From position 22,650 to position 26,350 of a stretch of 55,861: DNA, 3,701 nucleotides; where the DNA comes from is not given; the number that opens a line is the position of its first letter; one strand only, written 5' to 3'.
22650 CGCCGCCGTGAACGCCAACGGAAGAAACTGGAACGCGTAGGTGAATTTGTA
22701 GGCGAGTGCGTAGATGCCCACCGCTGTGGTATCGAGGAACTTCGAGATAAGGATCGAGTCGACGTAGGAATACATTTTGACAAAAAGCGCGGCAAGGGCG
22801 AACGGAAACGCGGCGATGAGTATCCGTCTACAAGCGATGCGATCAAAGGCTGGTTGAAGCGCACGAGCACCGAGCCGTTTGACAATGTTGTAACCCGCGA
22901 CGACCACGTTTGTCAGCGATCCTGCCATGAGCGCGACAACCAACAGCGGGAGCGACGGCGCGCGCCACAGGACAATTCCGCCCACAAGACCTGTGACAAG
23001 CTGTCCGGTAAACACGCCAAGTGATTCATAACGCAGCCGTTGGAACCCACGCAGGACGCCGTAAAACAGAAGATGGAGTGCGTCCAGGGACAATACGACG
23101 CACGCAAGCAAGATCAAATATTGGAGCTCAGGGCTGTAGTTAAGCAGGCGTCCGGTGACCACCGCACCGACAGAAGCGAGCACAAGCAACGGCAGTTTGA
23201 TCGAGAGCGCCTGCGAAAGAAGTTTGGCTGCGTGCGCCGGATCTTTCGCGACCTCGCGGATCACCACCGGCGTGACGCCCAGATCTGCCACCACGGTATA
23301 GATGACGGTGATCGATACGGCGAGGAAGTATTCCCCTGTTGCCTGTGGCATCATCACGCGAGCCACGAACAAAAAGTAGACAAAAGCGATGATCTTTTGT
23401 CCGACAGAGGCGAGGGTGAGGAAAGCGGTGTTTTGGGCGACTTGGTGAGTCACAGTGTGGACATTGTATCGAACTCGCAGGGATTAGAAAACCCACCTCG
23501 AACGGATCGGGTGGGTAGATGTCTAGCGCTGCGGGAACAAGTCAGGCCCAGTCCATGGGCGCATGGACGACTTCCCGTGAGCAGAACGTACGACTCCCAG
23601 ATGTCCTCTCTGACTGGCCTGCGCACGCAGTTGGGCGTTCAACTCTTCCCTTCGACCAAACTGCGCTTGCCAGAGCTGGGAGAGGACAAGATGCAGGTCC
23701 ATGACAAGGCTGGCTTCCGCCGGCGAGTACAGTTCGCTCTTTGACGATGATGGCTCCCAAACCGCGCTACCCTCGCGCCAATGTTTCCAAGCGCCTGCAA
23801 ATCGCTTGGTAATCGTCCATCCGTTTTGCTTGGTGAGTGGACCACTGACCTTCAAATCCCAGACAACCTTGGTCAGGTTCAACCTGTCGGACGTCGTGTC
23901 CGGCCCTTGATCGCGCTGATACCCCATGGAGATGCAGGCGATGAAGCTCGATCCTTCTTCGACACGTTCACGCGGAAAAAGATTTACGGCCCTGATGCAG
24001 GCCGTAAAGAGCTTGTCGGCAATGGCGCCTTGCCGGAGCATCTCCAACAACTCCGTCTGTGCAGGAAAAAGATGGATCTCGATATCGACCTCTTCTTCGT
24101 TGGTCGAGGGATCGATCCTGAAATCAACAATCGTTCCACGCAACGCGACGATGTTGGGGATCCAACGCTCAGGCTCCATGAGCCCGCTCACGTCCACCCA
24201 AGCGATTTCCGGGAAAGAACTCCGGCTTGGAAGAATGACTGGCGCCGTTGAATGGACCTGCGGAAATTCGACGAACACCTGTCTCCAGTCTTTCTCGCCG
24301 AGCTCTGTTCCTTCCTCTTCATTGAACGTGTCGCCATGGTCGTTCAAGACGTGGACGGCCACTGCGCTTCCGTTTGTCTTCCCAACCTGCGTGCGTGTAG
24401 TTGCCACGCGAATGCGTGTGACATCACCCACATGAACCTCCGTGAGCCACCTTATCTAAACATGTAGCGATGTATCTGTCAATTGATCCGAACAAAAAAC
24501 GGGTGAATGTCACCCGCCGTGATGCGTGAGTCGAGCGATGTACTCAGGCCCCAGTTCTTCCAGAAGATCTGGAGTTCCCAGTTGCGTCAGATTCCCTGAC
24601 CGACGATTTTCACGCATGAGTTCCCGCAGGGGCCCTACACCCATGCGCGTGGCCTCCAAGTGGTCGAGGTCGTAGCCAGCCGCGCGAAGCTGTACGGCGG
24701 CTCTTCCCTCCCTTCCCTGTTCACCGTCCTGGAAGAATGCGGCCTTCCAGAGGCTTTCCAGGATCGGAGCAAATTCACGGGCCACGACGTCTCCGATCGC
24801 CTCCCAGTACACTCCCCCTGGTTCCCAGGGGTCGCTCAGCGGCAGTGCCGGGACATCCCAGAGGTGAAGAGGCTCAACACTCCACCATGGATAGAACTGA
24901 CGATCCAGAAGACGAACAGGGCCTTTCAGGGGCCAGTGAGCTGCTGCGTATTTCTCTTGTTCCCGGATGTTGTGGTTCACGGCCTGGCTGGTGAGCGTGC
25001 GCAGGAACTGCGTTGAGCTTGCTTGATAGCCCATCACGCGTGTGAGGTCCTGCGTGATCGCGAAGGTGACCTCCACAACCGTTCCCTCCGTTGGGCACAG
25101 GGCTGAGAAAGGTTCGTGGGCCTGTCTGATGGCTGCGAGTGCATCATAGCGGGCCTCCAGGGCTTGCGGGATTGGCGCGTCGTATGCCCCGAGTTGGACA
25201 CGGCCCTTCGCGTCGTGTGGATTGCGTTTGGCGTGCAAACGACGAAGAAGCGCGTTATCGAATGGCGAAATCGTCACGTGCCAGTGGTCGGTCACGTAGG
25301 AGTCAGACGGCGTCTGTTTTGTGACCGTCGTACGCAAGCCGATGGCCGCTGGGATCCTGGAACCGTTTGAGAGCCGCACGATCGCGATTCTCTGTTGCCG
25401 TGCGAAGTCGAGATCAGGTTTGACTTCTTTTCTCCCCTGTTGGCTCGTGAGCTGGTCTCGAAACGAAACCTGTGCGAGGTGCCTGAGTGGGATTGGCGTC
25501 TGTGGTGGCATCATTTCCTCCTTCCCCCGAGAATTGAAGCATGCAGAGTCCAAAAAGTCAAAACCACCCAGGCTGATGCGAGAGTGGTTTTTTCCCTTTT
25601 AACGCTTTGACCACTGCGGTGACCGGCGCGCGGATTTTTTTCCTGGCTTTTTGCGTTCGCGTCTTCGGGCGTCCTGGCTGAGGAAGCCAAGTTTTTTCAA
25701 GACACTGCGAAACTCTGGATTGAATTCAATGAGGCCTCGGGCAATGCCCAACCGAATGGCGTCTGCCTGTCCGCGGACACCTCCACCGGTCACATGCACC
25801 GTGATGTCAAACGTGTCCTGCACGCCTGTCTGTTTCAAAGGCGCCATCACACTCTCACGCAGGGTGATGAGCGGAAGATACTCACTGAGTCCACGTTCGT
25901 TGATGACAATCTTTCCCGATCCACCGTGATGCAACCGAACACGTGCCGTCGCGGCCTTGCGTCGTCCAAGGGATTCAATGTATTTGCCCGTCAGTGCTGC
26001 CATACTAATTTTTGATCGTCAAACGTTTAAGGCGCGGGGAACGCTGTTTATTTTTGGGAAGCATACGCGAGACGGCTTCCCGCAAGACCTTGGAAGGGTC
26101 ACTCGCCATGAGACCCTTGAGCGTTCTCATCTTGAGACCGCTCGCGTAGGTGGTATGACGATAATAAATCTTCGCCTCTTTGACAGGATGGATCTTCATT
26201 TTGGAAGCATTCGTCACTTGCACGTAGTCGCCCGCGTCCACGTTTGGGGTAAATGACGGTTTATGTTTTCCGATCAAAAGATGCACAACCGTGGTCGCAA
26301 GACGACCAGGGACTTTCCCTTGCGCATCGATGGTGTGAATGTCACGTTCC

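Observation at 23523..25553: Two orphan genes with strong Shine-Dalgarno sites and private promoter/terminator signals between the ribosomal operon and the glycan cluster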

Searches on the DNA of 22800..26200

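Call 78: search_rna_families(source=window, start=22800, end=26200, threshold=evalue, max_evalue=1)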
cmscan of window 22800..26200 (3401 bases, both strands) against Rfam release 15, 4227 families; matches with E-value up to 1: 0.
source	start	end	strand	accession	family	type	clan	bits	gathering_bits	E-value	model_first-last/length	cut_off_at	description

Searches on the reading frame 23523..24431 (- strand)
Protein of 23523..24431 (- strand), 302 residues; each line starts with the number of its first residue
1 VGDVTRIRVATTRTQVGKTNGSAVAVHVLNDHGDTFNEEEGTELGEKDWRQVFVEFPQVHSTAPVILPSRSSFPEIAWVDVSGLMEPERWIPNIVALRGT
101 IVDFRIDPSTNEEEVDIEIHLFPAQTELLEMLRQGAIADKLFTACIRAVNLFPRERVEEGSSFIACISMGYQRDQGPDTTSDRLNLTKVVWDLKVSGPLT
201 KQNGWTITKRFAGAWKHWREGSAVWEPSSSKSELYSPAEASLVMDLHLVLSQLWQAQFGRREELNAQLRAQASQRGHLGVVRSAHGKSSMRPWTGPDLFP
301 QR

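Call 4: search_protein_families(library=pfam, proteins=[window:23523-24431:-], max_evalue=1)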
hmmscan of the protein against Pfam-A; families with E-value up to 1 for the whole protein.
window:23523-24431:- (302 aa): 0 families

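Call 5: search_protein_families(library=ncbifam, proteins=[window:23523-24431:-], max_evalue=1)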
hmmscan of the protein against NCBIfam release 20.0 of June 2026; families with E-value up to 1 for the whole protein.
window:23523-24431:- (302 aa): 0 families

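Call 6: search_protein_families(library=padloc, proteins=[window:23523-24431:-], max_evalue=1)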
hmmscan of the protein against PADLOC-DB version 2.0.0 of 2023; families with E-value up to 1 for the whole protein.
window:23523-24431:- (302 aa): 0 families

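Call 7: search_protein_families(library=phrogs, proteins=[window:23523-24431:-], max_evalue=1)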
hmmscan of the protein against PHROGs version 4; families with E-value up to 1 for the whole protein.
window:23523-24431:- (302 aa): 1 family
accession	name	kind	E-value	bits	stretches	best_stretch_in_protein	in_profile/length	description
phrog_25177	-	unknown function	0.093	13.6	1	136-170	10-44/164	-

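Call 15: find_homologous_proteins(query=window:23523-24431:-)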
Query window:23523-24431:- (302 aa): 5 proteins with E <= 0.001 among 2194 candidates.
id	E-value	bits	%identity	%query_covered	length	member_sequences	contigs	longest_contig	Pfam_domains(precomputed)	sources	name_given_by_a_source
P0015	1.4e-196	670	100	97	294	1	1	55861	-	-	-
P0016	1.3e-139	483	72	99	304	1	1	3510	-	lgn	-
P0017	2.3e-139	482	73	99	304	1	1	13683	-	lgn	-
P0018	2.9e-96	341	56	98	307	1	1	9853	-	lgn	-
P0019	7.8e-81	290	50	97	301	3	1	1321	-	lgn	-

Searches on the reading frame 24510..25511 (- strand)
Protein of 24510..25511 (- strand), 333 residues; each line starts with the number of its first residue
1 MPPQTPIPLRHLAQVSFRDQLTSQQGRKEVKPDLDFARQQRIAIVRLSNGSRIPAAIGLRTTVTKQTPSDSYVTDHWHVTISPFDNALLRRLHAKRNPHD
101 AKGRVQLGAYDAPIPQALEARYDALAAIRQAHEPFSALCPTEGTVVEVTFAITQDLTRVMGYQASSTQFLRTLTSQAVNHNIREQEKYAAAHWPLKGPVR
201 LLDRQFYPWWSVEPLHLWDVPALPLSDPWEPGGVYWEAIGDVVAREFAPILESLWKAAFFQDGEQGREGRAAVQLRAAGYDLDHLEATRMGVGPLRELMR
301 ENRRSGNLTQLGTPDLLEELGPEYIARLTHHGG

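Call 4: search_protein_families(library=pfam, proteins=[window:24510-25511:-], max_evalue=1)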
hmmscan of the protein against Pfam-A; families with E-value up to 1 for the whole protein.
window:24510-25511:- (333 aa): 1 family
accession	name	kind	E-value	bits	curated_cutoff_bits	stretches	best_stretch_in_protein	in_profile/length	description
PF11909.13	NdhN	-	0.036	14.2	25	1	246-291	9-54/153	NADH-quinone oxidoreductase cyanobacterial subunit N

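Call 5: search_protein_families(library=ncbifam, proteins=[window:24510-25511:-], max_evalue=1)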
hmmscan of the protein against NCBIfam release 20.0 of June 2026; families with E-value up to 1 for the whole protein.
window:24510-25511:- (333 aa): 1 family
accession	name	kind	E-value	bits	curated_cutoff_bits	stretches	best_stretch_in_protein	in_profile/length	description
NF002761.0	PRK02821.1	equivalog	0.097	12.7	106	0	142-183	29-69/77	RNA-binding protein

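Call 6: search_protein_families(library=padloc, proteins=[window:24510-25511:-], max_evalue=1)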
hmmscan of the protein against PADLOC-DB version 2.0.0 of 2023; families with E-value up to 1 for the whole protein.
window:24510-25511:- (333 aa): 0 families

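Call 7: search_protein_families(library=phrogs, proteins=[window:24510-25511:-], max_evalue=1)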
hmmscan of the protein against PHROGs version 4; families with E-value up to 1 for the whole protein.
window:24510-25511:- (333 aa): 0 families

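Call 12: find_homologous_proteins(query=window:24510-25511:-)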
Query window:24510-25511:- (333 aa): 14 proteins with E <= 0.001 among 3155 candidates.
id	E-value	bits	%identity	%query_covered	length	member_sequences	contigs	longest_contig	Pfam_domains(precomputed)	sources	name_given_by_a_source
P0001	6.5e-225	764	100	100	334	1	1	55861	-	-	-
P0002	7.1e-167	573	75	98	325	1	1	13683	-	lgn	-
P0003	9.6e-148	510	68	97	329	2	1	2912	-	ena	-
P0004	6.6e-135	468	63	99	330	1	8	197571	-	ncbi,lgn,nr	ncbi:hypothetical protein HY631_03890 [Candidatus Uhrbacteria bacterium]|nr:hypothetical protein [Ca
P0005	6.7e-134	465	62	96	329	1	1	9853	-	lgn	-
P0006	1.1e-128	447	60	96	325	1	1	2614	-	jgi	jgi:hypothetical protein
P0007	1.0e-115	405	58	97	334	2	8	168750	-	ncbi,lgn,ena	-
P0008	4.7e-76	274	46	95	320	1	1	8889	-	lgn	-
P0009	2.9e-75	272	46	96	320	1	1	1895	-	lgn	-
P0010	6.3e-74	267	46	96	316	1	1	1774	-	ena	-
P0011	1.1e-73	267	45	96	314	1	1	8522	-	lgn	-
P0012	3.7e-70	255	45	96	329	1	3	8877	-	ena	-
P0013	7.5e-70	254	45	96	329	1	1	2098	-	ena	-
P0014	1.2e-69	253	45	99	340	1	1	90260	-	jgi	jgi:hypothetical protein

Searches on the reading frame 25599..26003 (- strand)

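Call 73: search_protein_families(library=pfam, proteins=[window:25599-26003:-], max_evalue=0.001)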
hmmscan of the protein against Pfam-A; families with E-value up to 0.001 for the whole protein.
window:25599-26003:- (134 aa): 1 family
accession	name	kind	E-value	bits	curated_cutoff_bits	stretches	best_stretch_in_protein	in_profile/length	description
PF00380.25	Ribosomal_S9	-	1.8e-44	151.5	22.5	1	13-134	1-121/121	Ribosomal protein S9/S16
